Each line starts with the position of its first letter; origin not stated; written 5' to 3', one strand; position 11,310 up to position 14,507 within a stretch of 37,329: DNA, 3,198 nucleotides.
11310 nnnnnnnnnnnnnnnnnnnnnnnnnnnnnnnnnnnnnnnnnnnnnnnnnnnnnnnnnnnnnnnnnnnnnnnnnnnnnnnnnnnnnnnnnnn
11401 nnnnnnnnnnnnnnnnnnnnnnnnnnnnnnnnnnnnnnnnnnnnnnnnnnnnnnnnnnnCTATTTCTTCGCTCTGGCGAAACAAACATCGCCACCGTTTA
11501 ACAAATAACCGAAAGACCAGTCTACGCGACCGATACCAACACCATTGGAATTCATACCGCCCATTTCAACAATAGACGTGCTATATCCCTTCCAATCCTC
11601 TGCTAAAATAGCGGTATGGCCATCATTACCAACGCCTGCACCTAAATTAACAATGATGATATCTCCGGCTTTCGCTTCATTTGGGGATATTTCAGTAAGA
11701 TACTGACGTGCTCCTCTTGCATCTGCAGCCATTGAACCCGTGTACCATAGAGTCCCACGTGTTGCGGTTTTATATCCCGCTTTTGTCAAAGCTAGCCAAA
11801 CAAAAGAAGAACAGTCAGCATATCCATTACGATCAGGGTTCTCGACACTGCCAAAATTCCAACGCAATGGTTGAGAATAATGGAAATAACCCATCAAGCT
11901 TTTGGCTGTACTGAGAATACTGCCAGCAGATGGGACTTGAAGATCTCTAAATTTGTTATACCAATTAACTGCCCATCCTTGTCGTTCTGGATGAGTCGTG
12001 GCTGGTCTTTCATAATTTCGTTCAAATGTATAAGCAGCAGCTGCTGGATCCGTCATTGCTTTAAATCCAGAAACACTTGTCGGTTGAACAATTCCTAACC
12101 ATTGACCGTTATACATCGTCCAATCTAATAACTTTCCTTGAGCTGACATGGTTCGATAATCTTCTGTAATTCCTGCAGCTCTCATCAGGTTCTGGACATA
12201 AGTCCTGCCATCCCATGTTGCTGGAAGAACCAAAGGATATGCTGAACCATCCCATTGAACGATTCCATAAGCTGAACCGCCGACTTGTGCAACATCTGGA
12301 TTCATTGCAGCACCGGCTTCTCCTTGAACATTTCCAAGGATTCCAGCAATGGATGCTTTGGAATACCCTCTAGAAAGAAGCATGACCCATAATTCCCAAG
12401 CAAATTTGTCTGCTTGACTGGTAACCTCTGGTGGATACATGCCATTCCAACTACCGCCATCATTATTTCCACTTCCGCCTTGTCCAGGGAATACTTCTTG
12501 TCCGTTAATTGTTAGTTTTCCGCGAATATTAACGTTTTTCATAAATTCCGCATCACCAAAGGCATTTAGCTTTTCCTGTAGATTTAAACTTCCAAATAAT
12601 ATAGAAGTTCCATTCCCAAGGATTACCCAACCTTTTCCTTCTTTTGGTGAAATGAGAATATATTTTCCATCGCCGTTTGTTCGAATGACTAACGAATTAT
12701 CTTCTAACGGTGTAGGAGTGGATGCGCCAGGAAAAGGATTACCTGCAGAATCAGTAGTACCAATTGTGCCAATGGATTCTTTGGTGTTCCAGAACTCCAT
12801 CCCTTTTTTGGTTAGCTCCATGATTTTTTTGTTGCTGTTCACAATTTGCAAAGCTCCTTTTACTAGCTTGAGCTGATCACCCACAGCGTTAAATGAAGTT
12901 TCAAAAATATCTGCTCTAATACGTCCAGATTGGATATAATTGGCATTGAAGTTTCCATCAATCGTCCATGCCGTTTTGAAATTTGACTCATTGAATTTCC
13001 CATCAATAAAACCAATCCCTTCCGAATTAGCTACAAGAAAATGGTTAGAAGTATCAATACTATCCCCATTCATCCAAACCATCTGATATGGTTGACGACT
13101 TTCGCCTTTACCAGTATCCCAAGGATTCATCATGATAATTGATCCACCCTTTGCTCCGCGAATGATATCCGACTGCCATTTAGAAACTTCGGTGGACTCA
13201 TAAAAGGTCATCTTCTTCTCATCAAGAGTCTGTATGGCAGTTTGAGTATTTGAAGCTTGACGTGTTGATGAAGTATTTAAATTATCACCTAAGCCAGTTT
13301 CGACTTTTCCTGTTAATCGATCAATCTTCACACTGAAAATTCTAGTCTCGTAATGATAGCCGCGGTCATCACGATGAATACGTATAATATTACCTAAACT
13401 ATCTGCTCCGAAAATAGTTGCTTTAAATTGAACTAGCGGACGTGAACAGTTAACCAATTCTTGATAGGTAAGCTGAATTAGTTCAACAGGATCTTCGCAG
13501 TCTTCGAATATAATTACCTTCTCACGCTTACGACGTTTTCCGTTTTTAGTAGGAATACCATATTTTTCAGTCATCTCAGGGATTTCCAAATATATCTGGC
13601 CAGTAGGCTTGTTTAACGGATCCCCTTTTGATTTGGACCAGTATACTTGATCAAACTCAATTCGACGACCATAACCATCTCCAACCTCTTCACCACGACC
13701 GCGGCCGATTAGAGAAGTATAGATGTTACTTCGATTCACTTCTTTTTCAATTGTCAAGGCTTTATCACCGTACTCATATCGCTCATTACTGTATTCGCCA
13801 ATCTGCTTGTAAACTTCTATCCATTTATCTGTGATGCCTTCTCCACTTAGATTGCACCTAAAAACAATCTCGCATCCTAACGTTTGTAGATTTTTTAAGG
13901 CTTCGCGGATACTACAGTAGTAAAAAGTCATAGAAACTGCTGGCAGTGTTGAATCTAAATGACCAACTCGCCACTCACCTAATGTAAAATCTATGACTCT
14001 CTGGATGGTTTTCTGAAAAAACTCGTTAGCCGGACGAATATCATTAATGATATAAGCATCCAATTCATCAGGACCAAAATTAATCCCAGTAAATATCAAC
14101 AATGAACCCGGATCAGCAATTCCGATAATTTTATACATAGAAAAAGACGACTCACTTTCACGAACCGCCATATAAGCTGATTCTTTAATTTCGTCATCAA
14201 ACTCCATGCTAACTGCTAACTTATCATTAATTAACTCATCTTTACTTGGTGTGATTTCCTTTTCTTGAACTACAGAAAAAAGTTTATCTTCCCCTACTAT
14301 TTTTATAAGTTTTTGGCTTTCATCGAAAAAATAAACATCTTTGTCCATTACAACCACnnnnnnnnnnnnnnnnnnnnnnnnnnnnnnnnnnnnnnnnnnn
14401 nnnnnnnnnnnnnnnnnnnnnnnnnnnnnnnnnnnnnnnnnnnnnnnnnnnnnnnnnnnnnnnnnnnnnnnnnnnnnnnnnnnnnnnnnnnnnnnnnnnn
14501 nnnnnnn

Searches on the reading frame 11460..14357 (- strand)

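Call 32: search_protein_families(library=phrogs, proteins=[window:11460-14357:-], max_evalue=0.00001)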
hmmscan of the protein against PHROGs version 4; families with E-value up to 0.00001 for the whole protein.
window:11460-14357:- (965 aa): 16 families
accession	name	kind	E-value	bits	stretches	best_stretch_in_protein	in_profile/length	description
phrog_1067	-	head and packaging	2.8e-205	685.8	1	1-952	1-885/991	minor head protein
phrog_11857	-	unknown function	1.5e-55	189.9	1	505-811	171-499/655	-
phrog_20449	-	unknown function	1.9e-46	159.9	1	11-389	6-387/663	-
phrog_27577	-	tail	1.2e-32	113.5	1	4-367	1-381/1795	tail protein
phrog_19445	-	head and packaging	4.3e-26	92.2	1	74-312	75-323/1114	tail tip protein Tal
phrog_35693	-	unknown function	2.5e-25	89.5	1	631-789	137-288/858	-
phrog_11037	-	unknown function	3.5e-22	80.1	1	644-805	9-160/365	-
phrog_1330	-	tail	2.4e-20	73.1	1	178-375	175-376/1361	tail protein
phrog_3095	-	other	1.1e-18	68.3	1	144-379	129-340/659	tail protein with endopeptidase activity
phrog_12312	-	head and packaging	1e-17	64.7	1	125-313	111-298/784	virion structural protein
phrog_5555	-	tail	6.2e-09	35.8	1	180-485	177-452/788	tail protein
phrog_9570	-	tail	1.1e-08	35.4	1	646-789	473-599/689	tail length tape measure protein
phrog_12329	-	head and packaging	5.3e-08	32.4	1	146-381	137-376/833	virion structural protein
phrog_998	-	lysis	3.8e-06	27.8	1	843-928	26-113/246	endolysin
phrog_8949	-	unknown function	5.6e-06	27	0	660-705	343-386/557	-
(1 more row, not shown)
